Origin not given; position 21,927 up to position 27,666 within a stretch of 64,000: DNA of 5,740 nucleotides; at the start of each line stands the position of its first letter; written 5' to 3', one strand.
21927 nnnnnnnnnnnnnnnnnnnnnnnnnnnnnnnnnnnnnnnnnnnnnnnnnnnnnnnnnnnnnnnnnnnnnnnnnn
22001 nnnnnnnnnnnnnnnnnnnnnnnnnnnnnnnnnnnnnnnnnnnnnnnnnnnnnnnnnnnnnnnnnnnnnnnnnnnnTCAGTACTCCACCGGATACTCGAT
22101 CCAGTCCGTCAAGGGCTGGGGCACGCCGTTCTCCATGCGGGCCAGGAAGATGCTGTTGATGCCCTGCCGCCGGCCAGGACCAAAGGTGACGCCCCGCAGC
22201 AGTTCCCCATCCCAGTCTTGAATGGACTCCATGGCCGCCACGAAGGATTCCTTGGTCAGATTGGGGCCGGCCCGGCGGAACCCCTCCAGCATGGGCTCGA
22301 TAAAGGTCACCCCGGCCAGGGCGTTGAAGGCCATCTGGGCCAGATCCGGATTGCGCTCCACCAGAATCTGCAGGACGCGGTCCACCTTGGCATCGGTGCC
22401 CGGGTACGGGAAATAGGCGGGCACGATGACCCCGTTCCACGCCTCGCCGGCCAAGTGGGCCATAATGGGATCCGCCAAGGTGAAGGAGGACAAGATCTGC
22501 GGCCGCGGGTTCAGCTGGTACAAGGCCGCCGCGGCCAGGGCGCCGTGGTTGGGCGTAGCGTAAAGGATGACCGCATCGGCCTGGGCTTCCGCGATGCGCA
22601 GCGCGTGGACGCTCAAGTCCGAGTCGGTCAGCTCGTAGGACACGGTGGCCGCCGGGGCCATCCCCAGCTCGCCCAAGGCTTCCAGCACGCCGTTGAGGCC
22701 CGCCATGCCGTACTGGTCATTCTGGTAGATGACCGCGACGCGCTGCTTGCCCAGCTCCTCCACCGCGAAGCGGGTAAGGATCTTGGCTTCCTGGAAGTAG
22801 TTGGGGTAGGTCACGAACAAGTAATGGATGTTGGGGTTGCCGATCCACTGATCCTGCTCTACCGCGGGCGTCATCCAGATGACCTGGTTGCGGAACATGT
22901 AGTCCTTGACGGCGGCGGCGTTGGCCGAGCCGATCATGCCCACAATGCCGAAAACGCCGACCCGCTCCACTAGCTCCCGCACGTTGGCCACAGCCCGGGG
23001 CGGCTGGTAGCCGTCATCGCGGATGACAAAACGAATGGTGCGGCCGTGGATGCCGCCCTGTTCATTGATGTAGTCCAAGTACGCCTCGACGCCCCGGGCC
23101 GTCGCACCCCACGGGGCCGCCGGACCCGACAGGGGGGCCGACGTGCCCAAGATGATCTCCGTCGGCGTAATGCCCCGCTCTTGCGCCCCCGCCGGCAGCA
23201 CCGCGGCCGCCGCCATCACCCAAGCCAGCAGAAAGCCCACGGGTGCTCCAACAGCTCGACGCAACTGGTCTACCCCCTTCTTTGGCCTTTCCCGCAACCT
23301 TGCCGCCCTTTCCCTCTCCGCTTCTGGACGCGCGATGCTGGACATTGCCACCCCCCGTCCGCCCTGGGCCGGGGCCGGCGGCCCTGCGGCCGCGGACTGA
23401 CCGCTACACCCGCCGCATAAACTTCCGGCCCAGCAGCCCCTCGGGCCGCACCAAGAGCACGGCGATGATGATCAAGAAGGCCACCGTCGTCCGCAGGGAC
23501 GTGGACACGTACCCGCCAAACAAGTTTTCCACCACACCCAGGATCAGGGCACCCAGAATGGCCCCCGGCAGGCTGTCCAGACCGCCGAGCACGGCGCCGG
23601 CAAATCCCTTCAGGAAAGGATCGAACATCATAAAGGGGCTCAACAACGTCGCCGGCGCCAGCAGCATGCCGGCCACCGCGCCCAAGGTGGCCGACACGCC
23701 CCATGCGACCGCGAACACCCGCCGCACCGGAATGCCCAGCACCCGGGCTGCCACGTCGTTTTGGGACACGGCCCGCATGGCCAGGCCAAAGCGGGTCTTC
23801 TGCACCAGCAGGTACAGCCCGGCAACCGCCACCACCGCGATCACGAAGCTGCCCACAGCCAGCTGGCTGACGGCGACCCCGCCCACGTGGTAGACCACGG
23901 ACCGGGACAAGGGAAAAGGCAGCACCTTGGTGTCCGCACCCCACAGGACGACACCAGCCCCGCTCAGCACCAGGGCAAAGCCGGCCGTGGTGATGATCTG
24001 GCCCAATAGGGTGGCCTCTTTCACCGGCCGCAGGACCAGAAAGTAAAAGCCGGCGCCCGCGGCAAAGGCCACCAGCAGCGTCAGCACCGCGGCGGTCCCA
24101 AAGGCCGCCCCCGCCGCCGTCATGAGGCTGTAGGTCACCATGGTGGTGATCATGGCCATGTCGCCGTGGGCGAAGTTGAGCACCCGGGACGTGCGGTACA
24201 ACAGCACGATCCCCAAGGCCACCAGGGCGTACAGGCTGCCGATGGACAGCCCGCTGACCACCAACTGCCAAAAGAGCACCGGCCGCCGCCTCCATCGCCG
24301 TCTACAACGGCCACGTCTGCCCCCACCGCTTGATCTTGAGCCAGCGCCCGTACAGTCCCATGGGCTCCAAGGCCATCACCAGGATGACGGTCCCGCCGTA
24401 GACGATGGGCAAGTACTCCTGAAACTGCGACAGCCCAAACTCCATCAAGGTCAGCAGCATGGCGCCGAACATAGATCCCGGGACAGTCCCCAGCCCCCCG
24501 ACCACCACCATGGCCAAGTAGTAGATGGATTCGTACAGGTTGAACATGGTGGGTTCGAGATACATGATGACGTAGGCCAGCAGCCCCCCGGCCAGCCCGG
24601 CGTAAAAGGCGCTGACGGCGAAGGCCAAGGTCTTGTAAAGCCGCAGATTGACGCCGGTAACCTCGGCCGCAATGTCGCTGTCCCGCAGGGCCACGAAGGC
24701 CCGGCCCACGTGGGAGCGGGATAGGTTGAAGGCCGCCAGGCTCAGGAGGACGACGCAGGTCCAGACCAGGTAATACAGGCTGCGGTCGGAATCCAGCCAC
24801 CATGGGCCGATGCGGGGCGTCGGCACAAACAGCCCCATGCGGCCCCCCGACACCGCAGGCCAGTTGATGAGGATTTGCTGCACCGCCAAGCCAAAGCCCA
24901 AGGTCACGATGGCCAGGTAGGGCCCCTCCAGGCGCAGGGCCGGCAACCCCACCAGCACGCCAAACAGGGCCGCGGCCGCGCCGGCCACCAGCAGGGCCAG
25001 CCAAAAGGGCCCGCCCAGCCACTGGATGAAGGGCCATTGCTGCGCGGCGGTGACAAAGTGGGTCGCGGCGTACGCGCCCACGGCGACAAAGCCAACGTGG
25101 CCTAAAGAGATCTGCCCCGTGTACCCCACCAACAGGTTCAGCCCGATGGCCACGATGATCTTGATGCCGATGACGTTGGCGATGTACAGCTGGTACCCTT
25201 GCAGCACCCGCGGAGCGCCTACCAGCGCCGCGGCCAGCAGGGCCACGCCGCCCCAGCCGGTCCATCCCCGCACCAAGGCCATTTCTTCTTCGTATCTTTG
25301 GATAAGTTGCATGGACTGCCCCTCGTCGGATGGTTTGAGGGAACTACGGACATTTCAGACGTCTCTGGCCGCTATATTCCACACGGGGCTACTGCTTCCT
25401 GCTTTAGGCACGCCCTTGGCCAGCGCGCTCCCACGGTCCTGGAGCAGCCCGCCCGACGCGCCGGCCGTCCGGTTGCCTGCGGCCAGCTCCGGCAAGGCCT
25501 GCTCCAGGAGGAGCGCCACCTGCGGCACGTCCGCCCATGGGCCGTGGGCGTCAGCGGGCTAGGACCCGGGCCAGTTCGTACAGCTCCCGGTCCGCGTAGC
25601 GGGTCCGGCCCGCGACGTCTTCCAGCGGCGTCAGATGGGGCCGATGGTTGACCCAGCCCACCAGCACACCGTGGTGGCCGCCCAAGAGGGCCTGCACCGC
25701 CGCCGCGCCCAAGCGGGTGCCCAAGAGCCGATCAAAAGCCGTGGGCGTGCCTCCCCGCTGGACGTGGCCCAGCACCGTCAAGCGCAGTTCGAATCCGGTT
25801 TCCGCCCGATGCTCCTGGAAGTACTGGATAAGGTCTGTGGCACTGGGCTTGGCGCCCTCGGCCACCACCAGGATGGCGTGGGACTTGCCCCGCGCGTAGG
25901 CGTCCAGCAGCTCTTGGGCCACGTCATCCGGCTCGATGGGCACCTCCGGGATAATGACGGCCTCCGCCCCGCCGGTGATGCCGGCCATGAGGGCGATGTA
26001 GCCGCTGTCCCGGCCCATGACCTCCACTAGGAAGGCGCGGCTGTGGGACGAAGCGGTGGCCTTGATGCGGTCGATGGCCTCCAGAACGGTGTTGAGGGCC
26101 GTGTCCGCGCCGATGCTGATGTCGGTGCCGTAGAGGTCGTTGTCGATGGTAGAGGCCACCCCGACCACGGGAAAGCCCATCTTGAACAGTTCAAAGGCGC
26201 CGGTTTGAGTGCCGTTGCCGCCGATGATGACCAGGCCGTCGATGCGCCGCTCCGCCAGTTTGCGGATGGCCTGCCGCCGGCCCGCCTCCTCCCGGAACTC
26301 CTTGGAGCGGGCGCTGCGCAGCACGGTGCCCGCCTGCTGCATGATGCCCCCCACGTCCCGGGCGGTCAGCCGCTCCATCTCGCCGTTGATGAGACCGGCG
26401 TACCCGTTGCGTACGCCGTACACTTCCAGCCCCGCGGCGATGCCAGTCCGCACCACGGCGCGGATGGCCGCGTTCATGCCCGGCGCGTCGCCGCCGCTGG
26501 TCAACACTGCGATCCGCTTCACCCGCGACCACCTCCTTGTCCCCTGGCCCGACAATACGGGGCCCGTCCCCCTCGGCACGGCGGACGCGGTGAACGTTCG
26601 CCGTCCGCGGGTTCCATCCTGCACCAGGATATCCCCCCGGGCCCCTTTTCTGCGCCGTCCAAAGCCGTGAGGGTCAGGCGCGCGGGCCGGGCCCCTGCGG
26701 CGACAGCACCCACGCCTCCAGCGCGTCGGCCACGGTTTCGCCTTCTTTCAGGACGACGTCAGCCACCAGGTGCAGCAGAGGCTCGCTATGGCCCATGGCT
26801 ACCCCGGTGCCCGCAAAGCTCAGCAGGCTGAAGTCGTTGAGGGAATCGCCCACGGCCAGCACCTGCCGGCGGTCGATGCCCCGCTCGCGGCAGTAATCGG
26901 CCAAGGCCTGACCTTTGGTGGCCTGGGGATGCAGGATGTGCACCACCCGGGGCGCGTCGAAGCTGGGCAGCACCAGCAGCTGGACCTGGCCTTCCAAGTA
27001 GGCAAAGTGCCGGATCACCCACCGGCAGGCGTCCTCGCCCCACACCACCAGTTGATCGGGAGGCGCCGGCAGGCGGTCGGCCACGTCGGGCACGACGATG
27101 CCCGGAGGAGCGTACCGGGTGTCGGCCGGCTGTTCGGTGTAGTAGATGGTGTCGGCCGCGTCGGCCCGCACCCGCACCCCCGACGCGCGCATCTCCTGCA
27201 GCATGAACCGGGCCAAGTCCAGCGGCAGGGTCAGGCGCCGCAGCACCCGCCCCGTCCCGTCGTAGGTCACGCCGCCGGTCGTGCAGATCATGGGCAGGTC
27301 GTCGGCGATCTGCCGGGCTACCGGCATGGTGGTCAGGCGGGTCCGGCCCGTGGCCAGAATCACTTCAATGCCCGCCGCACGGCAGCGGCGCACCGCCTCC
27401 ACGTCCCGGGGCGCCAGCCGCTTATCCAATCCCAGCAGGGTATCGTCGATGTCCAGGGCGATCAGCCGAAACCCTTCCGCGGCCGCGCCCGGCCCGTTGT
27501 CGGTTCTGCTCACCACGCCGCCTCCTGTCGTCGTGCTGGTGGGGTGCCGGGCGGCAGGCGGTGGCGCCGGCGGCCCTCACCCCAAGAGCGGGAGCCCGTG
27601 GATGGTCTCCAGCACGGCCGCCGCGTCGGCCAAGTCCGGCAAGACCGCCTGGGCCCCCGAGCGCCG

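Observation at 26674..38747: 12-kb glycan-tailoring cluster with two ATP-grasp ligases and no membrane or export component: candidate mother-cell or spore-surface glycan system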

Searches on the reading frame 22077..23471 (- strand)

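Call 7: search_protein_families(library=pfam, proteins=[window:22077-23471:-], max_evalue=0.001)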
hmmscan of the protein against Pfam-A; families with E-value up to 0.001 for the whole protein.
window:22077-23471:- (464 aa): 3 families
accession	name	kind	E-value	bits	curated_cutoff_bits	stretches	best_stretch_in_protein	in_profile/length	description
PF13458.12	Peripla_BP_6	-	7.6e-62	210.4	31.7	1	108-448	4-341/343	Periplasmic binding protein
PF01094.35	ANF_receptor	-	1.7e-12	47.5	25.4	1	132-307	10-187/353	Receptor family ligand binding region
PF13433.12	Peripla_BP_5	-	8.7e-06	25.5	27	1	125-302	21-193/363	Periplasmic binding protein domain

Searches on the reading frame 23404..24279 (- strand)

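Call 7: search_protein_families(library=pfam, proteins=[window:23404-24279:-], max_evalue=0.001)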
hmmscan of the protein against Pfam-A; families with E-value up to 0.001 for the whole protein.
window:23404-24279:- (291 aa): 1 family
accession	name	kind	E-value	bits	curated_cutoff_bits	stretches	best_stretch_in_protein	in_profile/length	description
PF02653.21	BPD_transp_2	-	5.4e-35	121.3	26.8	1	7-275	2-269/269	Branched-chain amino acid transport system / permease component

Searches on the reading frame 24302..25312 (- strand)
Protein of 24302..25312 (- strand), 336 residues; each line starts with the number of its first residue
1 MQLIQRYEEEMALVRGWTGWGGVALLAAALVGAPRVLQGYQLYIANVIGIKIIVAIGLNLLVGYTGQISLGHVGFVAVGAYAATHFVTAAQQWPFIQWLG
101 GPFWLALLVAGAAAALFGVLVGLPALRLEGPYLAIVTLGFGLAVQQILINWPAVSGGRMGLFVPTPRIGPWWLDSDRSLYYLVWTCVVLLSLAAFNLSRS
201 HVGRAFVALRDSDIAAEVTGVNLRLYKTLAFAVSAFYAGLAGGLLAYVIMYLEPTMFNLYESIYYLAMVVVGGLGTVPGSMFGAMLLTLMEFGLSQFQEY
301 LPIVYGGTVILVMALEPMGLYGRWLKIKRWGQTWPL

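Call 7: search_protein_families(library=pfam, proteins=[window:24302-25312:-], max_evalue=0.001)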
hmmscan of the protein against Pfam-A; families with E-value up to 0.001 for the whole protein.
window:24302-25312:- (336 aa): 1 family
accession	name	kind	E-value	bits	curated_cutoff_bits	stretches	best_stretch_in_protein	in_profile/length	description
PF02653.21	BPD_transp_2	-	7.4e-40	137.2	26.8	1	42-313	3-269/269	Branched-chain amino acid transport system / permease component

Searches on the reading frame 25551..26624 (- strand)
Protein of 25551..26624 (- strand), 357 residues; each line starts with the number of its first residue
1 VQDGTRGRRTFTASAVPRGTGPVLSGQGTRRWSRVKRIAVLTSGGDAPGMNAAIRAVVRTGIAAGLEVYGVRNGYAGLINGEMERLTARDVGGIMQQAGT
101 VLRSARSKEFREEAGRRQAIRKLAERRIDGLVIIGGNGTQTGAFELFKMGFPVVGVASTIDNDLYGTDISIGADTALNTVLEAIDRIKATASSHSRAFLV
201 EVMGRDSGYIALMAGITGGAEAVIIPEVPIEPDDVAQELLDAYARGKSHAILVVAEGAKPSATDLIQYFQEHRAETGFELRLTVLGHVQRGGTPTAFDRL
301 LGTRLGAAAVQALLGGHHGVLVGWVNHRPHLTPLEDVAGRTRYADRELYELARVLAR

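Call 7: search_protein_families(library=pfam, proteins=[window:25551-26624:-], max_evalue=0.001)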
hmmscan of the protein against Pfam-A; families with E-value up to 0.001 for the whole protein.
window:25551-26624:- (357 aa): 2 families
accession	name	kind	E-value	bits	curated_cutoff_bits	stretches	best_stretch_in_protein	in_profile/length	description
PF00365.25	PFK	-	7e-109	363.9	30.9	1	37-313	1-277/277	Phosphofructokinase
PF01513.26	NAD_kinase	-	0.00047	20.9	25.5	1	115-157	60-103/130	ATP-NAD kinase N-terminal domain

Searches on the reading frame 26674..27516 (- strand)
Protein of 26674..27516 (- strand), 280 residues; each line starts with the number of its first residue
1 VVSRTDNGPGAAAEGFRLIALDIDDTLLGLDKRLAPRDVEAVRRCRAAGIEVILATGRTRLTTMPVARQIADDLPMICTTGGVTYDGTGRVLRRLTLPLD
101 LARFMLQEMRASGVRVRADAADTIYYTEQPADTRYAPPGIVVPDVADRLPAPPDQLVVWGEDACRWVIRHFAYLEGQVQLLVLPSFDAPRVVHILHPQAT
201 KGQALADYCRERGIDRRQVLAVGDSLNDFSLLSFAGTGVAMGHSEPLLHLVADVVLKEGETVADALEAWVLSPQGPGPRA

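Call 3: search_protein_families(library=pfam, proteins=[window:26674-27516:-], max_evalue=0.01)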
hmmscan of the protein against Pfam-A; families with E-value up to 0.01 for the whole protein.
window:26674-27516:- (280 aa): 4 families
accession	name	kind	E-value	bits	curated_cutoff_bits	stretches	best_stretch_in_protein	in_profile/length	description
PF08282.18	Hydrolase_3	-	3.3e-35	122.5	20.9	1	19-259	1-246/255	haloacid dehalogenase-like hydrolase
PF05116.19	S6PP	-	8.1e-10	39.1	20.3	1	181-247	146-212/247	Sucrose-6F-phosphate phosphohydrolase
PF12710.13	HAD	-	2.1e-06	28.7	27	0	36-92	88-146/189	haloacid dehalogenase-like hydrolase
PF00702.32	Hydrolase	-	2.2e-06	28.7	26.4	0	201-230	156-185/191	haloacid dehalogenase-like hydrolase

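Call 4: search_protein_families(library=ncbifam, proteins=[window:26674-27516:-], max_evalue=0.01)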
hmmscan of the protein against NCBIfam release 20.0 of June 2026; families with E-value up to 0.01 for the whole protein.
window:26674-27516:- (280 aa): 35 families (the best 25 are shown)
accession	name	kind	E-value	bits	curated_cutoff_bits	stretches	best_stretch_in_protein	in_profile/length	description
TIGR00099.1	Cof-subfamily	subfamily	1.1e-35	123.4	137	2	18-131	1-114/256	Cof-type HAD-IIB family hydrolase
NF007821.0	PRK10530.1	equivalog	9.2e-29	100.5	274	2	16-128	3-116/272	pyridoxal phosphatase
NF002245.0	PRK01158.1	equivalog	7.5e-25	87.6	198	2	187-268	144-227/233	phosphoglycolate phosphatase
NF007806.0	PRK10513.1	equivalog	5.3e-23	81.8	273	2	188-271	184-269/270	sugar-phosphatase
TIGR01487.1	Pglycolate_arch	equivalog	7.5e-20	71.7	122.75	2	192-264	139-213/215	phosphoglycolate phosphatase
TIGR01484.1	HAD-SF-IIB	subfamily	5.1e-19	69.2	41.8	2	18-107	1-90/221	HAD-IIB family hydrolase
TIGR01482.1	SPP-subfamily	subfamily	9.2e-19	67.9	107.15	2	187-259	136-210/225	sucrose-phosphate phosphatase subfamily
NF011705.0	PRK15126.1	equivalog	3.2e-17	62.7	336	2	17-109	3-95/272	HMP-PP phosphatase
NF045966.1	YcsE_rel_Pase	equivalog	1.8e-14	53.9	220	2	193-258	184-249/265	YcsE-related riboflavin metabolism phosphatase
NF008213.0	PRK10976.1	equivalog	2.1e-13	50.4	386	2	16-105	2-91/266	sugar/pyridoxal phosphate phosphatase YigL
TIGR01486.1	HAD-SF-IIB-MPGP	subfamily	2.4e-12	46.7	164.75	2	186-245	163-224/257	mannosyl-3-phosphoglycerate phosphatase family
TIGR02463.1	MPGP_rel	hypoth_equivalog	6.6e-09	35.9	282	1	187-236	161-210/216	mannosyl-3-phosphoglycerate phosphatase-related protein YedP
NF001217.0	PRK00192.1-4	equivalog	9.5e-09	35.2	373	1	186-241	168-223/265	mannosyl-3-phosphoglycerate phosphatase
TIGR01494.1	ATPase_P-type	subfamily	3e-07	29.3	62.3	1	12-70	302-363/478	HAD-IC family P-type ATPase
TIGR02461.1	osmo_MPG_phos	equivalog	3.4e-07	30.6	244.35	1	19-85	2-67/227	mannosyl-3-phosphoglycerate phosphatase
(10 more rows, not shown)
